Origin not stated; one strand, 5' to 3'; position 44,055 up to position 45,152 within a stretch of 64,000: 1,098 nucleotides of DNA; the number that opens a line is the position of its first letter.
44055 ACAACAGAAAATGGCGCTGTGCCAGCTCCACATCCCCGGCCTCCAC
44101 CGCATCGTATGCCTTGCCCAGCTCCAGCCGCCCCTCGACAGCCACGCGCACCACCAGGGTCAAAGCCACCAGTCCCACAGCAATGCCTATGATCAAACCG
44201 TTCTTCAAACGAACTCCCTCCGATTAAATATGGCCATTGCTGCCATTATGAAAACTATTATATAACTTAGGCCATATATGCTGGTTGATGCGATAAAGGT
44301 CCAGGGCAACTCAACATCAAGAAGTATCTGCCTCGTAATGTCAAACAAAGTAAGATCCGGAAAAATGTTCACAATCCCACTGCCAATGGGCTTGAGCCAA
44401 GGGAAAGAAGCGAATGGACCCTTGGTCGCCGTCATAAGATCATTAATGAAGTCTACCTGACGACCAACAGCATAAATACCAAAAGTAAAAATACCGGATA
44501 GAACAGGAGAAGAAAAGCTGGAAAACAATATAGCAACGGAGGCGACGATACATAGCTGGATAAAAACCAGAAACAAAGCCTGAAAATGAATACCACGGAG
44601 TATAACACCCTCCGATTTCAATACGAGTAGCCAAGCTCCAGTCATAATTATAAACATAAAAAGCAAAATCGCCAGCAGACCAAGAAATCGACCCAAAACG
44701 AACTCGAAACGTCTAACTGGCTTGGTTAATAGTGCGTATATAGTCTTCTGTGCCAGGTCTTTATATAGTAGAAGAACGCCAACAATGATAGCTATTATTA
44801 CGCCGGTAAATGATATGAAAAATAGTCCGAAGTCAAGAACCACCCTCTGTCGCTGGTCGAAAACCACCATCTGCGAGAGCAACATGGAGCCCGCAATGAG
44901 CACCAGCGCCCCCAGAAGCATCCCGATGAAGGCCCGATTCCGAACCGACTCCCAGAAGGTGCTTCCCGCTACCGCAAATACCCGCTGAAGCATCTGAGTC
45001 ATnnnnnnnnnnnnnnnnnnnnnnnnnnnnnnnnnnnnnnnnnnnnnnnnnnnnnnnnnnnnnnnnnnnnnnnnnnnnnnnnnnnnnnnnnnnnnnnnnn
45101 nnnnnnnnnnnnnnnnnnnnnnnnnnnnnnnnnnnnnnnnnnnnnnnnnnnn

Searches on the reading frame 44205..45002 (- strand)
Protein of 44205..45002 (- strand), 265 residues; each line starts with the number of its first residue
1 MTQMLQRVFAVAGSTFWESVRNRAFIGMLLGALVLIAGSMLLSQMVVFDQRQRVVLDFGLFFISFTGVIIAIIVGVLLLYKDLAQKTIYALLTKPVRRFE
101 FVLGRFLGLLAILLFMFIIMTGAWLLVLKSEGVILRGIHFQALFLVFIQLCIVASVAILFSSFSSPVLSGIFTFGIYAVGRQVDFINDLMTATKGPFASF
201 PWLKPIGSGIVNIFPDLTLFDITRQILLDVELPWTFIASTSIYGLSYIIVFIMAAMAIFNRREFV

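Call 36: search_protein_families(library=pfam, proteins=[window:44205-45002:-], max_evalue=0.0001)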
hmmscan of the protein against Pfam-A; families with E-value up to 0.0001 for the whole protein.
window:44205-45002:- (265 aa): 1 family
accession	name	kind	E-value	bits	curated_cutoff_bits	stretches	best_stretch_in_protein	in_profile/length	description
PF12679.13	ABC2_membrane_2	-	1.8e-10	41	27.2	1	16-262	8-281/283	ABC-2 family transporter protein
